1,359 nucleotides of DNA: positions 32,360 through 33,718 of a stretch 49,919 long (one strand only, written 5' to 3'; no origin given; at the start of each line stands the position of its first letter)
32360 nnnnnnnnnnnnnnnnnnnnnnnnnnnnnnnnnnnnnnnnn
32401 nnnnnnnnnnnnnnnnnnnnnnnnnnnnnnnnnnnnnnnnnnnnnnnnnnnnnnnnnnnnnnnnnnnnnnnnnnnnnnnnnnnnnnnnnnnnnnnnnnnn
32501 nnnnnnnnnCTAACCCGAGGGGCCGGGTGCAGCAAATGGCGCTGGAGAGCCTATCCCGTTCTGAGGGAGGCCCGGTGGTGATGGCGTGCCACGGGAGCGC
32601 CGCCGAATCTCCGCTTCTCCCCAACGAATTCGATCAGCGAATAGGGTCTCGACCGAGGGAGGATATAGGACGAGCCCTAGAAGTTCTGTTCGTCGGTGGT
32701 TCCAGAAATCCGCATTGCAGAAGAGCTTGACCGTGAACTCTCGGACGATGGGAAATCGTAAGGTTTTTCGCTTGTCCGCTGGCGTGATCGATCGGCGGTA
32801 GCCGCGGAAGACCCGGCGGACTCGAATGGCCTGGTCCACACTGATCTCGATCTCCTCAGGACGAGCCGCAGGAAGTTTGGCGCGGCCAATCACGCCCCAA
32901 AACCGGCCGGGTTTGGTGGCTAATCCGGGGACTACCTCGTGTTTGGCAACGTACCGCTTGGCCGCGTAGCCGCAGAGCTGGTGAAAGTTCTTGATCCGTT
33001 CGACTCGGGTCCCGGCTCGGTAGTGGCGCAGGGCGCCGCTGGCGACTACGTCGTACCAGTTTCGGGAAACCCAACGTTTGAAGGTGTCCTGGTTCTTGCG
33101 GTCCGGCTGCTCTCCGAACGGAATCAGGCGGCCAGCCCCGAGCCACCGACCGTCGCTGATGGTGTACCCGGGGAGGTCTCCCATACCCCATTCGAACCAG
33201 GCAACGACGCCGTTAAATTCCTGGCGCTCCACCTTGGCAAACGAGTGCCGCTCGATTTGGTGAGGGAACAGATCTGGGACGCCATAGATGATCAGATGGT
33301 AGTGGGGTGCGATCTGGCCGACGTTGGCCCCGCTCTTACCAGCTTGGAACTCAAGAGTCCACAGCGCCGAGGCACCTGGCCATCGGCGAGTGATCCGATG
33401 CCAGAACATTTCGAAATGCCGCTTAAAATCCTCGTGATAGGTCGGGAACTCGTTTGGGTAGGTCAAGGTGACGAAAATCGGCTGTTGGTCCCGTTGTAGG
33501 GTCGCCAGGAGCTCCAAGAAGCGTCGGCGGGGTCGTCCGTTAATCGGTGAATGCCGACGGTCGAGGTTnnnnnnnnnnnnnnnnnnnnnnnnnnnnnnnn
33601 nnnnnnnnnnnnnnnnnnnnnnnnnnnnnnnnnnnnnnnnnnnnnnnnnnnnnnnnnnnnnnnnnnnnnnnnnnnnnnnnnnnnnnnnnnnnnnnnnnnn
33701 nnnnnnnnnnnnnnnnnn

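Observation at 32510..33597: HUH rolling-circle Rep whose best start (SD + ATG at 33597) is in a different frame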

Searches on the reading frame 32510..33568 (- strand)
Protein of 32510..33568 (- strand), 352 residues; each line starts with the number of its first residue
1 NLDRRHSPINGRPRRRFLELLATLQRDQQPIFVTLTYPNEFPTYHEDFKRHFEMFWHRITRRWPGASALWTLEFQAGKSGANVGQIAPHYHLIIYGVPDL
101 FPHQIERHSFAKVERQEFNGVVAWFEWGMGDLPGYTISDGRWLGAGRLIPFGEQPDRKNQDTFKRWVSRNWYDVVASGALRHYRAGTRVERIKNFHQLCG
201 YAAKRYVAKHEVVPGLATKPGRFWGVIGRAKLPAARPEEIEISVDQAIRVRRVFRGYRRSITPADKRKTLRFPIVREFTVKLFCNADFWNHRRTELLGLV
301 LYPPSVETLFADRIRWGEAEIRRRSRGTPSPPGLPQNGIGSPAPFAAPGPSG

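Call 8: search_protein_families(library=pfam, proteins=[window:32510-33568:-], max_evalue=1)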
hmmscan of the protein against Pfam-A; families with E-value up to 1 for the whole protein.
window:32510-33568:- (352 aa): 1 family
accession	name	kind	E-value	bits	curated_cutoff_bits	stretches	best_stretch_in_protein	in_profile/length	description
PF23343.2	REP_ORF2-G2P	-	3.1e-07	31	27.8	1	31-118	2-81/99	Replication-associated protein ORF2/G2P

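Call 9: search_protein_families(library=phrogs, proteins=[window:32510-33568:-], max_evalue=1)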
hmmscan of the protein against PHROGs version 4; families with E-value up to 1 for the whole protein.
window:32510-33568:- (352 aa): 1 family
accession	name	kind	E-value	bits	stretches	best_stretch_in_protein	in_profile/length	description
phrog_3584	-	DNA, RNA and nucleotide metabolism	0.03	14.7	1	10-95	49-135/265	replication initiation protein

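Call 10: find_homologous_proteins(query=window:32510-33568:-, max_evalue=0.001)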
Query window:32510-33568:- (352 aa): 126 proteins with E <= 0.001 among 3976 candidates; the best 120 are listed.
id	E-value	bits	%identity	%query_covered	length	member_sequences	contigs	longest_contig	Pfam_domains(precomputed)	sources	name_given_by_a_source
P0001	5.5e-233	791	100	95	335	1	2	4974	PF23343.3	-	-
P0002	1.7e-91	325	53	81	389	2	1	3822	PF23343.3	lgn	-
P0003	2.1e-90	321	52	81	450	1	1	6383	PF23343.3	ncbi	-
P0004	4.2e-90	320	52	81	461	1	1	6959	PF23343.3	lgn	-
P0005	1.0e-87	313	51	83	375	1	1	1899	-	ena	-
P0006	3.5e-87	311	51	81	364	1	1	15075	PF23343.3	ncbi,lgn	-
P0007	7.7e-76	273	46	82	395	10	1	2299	PF23343.3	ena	-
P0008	4.4e-75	271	43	87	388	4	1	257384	PF23343.3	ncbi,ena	-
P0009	8.2e-75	270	45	84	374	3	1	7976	PF23343.3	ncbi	-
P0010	8.2e-75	270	46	82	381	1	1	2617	PF23343.3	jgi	jgi:hypothetical protein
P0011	1.0e-74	270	45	82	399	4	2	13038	PF23343.3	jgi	-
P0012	1.3e-74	269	46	81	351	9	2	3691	PF23343.3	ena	-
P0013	2.8e-74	268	44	89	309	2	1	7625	PF23343.3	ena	-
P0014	9.8e-74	267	44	83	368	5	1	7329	PF23343.3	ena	-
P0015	3.2e-73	265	47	80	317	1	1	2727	PF23343.3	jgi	jgi:hypothetical protein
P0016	8.4e-73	263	48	78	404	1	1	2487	PF23343.3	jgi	jgi:hypothetical protein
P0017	1.2e-72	263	47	81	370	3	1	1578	PF23343.3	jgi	jgi:hypothetical protein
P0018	1.2e-72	263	46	83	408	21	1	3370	PF23343.3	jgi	jgi:hypothetical protein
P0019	1.4e-72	263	44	83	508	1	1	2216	PF23343.3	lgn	-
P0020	1.8e-71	259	45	79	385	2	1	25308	PF23343.3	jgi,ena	-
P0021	3.0e-71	258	43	90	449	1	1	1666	PF23343.3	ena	-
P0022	4.7e-71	258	47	78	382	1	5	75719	PF23343.3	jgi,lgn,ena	jgi:hypothetical protein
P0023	6.9e-71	257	46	82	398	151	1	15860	PF23343.3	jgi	-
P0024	1.1e-70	257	46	81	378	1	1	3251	PF23343.3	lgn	-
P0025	1.2e-70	256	44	82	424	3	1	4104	PF23343.3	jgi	jgi:hypothetical protein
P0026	1.2e-70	256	46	80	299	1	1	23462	PF23343.3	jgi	jgi:hypothetical protein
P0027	1.3e-69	253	43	81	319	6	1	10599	PF23343.3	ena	-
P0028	3.0e-69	252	46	80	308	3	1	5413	PF23343.3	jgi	jgi:hypothetical protein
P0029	1.1e-68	250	45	81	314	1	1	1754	PF23343.3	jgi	-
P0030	2.9e-68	249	45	81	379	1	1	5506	PF23343.3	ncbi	-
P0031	3.6e-68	248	43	81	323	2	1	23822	PF23343.3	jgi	jgi:hypothetical protein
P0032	6.3e-68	247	44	81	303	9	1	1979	PF23343.3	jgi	jgi:hypothetical protein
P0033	1.4e-67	246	45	79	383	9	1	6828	PF23343.3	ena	-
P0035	4.3e-67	245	45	81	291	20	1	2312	PF23343.3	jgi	jgi:hypothetical protein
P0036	1.1e-62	230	44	86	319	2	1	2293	PF23343.3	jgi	jgi:hypothetical protein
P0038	1.4e-61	227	37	93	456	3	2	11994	PF23343.3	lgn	-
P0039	2.8e-61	226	41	79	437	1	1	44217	PF23343.3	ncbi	-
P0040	9.1e-61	224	45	67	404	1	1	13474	PF23343.3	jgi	jgi:hypothetical protein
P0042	6.6e-60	221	42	78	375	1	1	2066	PF23343.3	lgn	-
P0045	4.3e-59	218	41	81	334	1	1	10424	PF23343.3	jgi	jgi:hypothetical protein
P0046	8.5e-59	217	43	82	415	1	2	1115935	PF23343.3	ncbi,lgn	-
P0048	8.5e-58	214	40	79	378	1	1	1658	PF23343.3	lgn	-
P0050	4.4e-50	189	47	61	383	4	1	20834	PF23343.3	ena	-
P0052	6.9e-48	181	68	34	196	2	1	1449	PF23343.3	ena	-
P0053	5.2e-47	179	38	78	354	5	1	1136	PF23343.3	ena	-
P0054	5.5e-47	178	40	69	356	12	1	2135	PF23343.3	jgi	-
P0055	1.4e-46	177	39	66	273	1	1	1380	PF23343.3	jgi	jgi:hypothetical protein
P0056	1.2e-44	171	39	68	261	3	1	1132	PF23343.3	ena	-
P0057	1.8e-44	170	47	51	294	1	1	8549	PF23343.3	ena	-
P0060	4.3e-37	146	38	59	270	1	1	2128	PF23343.3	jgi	jgi:hypothetical protein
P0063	2.5e-35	140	34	69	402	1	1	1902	PF23343.3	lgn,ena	-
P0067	6.3e-33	132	30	78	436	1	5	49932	PF23343.3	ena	-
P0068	1.8e-31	127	46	24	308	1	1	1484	PF23343.3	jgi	-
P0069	1.9e-31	127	31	69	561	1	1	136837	PF23343.3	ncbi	-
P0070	5.5e-31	126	34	70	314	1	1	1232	PF23343.3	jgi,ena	-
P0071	6.7e-31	126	46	23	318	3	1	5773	PF23343.3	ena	-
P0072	9.8e-31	125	50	24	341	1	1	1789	PF23343.3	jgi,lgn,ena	-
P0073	1.5e-30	124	44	27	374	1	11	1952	PF23343.3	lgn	-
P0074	4.9e-30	123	29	75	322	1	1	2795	PF23343.3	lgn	-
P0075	3.2e-29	120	46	25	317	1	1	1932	PF23343.3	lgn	-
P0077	1.5e-28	118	42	31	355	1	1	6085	PF23343.3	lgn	-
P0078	3.2e-28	117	36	39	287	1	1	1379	PF23343.3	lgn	-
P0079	1.5e-27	115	37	44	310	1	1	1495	PF23343.3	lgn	-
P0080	3.2e-27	113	43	26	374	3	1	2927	PF23343.3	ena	-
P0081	7.4e-27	112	33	61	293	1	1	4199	PF23343.3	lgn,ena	-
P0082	1.5e-26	111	50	24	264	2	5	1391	PF23343.3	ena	-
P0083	1.7e-26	111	33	72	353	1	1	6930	PF23343.3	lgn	-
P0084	6.9e-26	109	32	70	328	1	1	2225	PF23343.3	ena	-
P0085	3.8e-25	107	32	68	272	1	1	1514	PF23343.3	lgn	-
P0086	5.8e-25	106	26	78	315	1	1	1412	PF23343.3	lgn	-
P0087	1.7e-24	104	31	70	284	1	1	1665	PF20199.5,PF23343.3,PF05840.20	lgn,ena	-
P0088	2.8e-24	104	30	81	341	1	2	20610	PF23343.3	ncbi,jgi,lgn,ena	-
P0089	2.8e-24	104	29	73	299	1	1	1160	PF23343.3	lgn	-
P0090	6.4e-24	103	29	82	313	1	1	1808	PF23343.3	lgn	-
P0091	4.2e-23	100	36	35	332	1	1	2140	PF23343.3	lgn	-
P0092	8.5e-23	99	40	25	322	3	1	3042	PF23343.3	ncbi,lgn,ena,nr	ncbi:MAG TPA: hypothetical protein EYP28_02050 [Methanophagales archaeon]|nr:hypothetical protein [M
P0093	1.2e-22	98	27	65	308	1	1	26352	PF23343.3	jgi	jgi:hypothetical protein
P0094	1.8e-22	98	30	71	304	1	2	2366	PF23343.3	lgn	-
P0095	1.9e-22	98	34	40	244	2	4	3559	PF23343.3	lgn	-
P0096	2.0e-22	98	38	26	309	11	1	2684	PF23343.3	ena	-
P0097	9.3e-21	92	37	25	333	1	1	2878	PF23343.3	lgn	-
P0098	2.6e-20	91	28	71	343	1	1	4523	PF23343.3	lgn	-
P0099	2.6e-17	81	50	20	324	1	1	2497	PF23343.3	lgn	-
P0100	7.3e-17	79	31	58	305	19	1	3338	PF23343.3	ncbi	-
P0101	2.7e-16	77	29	74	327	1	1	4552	PF23343.3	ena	-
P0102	7.8e-16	76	27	72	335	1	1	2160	PF23343.3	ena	-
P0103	1.4e-15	75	28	72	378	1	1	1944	PF23343.3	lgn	-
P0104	1.6e-15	75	29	81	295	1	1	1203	PF23343.3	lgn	-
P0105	2.3e-15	74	29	77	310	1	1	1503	PF23343.3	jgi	jgi:hypothetical protein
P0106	2.1e-14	71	37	32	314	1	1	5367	PF23343.3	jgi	jgi:hypothetical protein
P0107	5.3e-14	70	30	74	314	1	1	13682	PF23343.3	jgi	jgi:hypothetical protein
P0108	1.5e-13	68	39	24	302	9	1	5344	PF23343.3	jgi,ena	-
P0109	1.6e-13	68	32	30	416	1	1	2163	PF23343.3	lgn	-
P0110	1.7e-13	68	39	30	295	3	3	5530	PF23343.3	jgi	jgi:hypothetical protein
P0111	2.7e-13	68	39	26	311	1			PF23343.3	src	-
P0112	4.1e-13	67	37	28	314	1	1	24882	PF23343.3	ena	-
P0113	5.3e-13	67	28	66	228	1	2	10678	PF23343.3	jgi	jgi:hypothetical protein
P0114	7.9e-13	66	35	37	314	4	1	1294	PF23343.3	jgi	jgi:hypothetical protein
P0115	1.9e-12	65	40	25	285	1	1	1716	PF23343.3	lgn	-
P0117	1.5e-11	62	50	17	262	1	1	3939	PF23343.3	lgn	-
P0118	2.5e-11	61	38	27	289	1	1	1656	PF23343.3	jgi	jgi:hypothetical protein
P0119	4.3e-10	57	36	27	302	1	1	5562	PF23343.3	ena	-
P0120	6.2e-9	53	40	17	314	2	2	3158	PF23343.3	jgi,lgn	-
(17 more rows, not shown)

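Call 12: find_encoding_contigs(protein=P0001, flank=10000)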
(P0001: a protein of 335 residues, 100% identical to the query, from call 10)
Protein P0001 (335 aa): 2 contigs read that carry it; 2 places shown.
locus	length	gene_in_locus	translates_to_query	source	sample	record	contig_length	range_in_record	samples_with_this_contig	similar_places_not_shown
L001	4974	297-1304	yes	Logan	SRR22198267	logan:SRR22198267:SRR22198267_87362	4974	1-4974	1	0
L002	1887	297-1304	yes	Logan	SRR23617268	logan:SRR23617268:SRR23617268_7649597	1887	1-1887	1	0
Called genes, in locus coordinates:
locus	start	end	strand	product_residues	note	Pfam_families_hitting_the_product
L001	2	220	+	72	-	?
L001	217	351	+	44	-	-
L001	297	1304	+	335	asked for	PF23343:REP_ORF2-G2P (weak)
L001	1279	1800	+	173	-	-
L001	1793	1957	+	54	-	-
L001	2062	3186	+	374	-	PF11185:DUF2971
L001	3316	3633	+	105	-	-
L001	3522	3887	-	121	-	PF13744:HTH_37, PF13560:HTH_31 (weak), PF01381:HTH_3 (weak)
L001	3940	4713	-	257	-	-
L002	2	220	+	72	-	?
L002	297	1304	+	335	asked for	PF23343:REP_ORF2-G2P (weak)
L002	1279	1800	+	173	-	-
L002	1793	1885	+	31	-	?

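Call 21: find_encoding_contigs(protein=P0006, flank=8000, max_places=3)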
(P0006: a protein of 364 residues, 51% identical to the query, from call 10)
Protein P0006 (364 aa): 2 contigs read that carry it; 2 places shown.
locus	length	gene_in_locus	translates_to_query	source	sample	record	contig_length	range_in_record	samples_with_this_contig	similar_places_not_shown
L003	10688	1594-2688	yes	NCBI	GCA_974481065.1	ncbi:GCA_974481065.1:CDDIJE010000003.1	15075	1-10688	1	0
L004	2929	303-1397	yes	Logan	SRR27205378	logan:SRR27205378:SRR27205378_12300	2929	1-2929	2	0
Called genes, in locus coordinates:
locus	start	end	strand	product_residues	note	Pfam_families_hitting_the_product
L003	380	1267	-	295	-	PF02371:Transposase_20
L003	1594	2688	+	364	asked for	PF23343:REP_ORF2-G2P (weak)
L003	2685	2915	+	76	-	-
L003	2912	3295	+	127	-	PF01850:PIN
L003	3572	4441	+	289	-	PF00589:Phage_integrase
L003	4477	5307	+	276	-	PF02616:SMC_ScpA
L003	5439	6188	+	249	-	PF04079:SMC_ScpB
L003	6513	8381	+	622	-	PF00474:SSF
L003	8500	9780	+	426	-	PF00696:AA_kinase, PF00583:Acetyltransf_1, PF13508:Acetyltransf_7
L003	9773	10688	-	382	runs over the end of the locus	PF02636:Methyltransf_28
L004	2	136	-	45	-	?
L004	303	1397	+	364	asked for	PF23343:REP_ORF2-G2P (weak)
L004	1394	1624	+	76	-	-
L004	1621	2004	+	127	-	PF01850:PIN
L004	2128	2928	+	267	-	?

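Call 22: find_encoding_contigs(protein=P0003, flank=8000, max_places=3)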
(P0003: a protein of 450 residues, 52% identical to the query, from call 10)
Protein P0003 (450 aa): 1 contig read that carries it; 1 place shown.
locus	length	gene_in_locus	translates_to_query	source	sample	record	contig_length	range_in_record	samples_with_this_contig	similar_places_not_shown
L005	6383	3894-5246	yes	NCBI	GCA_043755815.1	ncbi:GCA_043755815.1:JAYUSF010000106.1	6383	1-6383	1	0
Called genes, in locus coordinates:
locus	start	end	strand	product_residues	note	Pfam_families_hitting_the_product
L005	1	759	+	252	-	?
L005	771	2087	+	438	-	PF03704:BTAD (faint), PF07719:TPR_2 (faint), PF13428:TPR_14 (faint), PF13432:TPR_16 (faint), PF14559:TPR_19 (faint), PF23914:TPR_CcmH_CycH (faint)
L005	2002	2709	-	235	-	-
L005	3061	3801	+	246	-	-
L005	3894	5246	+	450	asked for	PF23343:REP_ORF2-G2P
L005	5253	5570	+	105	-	-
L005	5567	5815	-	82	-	-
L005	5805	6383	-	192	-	?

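Call 23: find_encoding_contigs(protein=P0008, flank=8000, max_places=3)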
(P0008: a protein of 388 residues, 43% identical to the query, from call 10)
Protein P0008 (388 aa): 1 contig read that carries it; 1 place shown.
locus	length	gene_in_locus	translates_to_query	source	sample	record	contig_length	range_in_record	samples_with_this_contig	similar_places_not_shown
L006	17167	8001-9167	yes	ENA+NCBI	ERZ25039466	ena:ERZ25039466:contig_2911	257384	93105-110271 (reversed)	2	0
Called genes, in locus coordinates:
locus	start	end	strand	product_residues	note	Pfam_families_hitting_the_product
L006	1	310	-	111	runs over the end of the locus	-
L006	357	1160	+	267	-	-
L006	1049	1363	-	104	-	PF21983:NikA-like (weak), PF05713:MobC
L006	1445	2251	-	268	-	-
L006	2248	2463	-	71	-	-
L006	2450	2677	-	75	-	-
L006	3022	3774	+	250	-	-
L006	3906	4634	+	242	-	PF08281:Sigma70_r4_2 (faint), PF13384:HTH_23 (faint), PF21531:Rv2175c_wHTH (faint), PF12728:HTH_17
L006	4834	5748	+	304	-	-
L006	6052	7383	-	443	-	-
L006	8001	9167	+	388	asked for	PF23343:REP_ORF2-G2P (weak)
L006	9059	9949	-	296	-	PF13828:DUF4190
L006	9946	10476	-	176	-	PF13424:TPR_12 (weak)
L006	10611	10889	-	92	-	PF05154:TM2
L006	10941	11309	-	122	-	-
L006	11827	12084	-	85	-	-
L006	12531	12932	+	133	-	-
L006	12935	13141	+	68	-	PF12728:HTH_17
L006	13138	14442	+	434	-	PF00589:Phage_integrase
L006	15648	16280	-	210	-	PF20355:DUF6650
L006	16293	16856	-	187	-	-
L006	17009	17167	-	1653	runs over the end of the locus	PF07679:I-set, PF13927:Ig_3, PF13927:Ig_3, PF13927:Ig_3, PF07679:I-set, PF13927:Ig_3, PF13927:Ig_3, PF21722:Gly_rich_2, +7 more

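Call 29: find_encoding_contigs(protein=P0013, flank=6000, max_places=2)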
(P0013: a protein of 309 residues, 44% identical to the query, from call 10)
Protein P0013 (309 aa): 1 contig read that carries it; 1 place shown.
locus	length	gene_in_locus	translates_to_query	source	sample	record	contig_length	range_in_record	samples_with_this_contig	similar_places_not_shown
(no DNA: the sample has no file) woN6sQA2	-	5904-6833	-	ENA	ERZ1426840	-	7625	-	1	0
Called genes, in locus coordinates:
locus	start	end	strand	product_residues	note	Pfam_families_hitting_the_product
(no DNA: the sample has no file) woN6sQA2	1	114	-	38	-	?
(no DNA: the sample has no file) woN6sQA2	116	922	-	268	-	PF06182:ABC2_membrane_6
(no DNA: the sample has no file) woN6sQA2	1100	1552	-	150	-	PF03190:Thioredox_DsbH, PF00085:Thioredoxin (weak), PF13899:Thioredoxin_7, PF13098:Thioredoxin_2, PF13905:Thioredoxin_8 (faint)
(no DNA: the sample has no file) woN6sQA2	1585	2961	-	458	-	PF01979:Amidohydro_1, PF07969:Amidohydro_3 (faint), PF12890:DHOase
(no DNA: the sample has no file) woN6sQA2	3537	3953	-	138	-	-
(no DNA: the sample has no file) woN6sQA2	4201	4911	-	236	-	-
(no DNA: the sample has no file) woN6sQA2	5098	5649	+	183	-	-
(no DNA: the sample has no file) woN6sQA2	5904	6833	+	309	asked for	PF23343:REP_ORF2-G2P (faint)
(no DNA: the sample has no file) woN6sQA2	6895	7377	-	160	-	-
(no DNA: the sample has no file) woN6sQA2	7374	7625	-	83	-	?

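Call 30: find_encoding_contigs(protein=P0026, flank=6000, max_places=2)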
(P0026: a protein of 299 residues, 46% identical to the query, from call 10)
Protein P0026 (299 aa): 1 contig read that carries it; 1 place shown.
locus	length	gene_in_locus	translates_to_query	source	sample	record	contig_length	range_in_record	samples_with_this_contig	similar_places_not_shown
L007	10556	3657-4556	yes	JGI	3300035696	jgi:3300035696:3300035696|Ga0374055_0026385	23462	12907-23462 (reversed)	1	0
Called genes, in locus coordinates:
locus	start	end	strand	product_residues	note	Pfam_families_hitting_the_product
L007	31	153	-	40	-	-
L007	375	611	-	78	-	-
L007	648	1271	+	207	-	-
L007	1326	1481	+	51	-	-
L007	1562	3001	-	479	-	-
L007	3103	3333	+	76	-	-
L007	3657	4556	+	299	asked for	PF23343:REP_ORF2-G2P (weak)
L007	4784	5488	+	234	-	-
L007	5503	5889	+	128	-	-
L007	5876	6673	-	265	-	PF13180:PDZ_2, PF17820:PDZ_6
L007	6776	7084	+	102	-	-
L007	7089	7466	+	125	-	-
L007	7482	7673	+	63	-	PF12728:HTH_17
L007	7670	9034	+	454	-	PF00589:Phage_integrase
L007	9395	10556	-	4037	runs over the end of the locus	PF07705:CARDB (weak), PF14686:fn3_3 (faint), PF13620:CarboxypepD_reg, PF13620:CarboxypepD_reg, PF24595:DUF7619, PF00801:PKD, PF18911:PKD_4 (weak), PF18998:Flg_new_2, +6 more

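Call 31: find_encoding_contigs(protein=P0015, flank=6000, max_places=2)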
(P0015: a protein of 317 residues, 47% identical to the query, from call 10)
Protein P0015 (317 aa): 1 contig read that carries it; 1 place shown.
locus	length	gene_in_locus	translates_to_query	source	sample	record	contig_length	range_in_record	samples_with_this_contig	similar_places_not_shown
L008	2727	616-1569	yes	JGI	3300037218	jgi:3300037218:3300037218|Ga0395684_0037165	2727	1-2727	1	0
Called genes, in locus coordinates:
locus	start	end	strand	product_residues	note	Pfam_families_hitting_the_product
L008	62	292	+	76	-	-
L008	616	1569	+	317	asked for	PF23343:REP_ORF2-G2P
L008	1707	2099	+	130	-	PF01978:TrmB (faint), PF03965:Penicillinase_R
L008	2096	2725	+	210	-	?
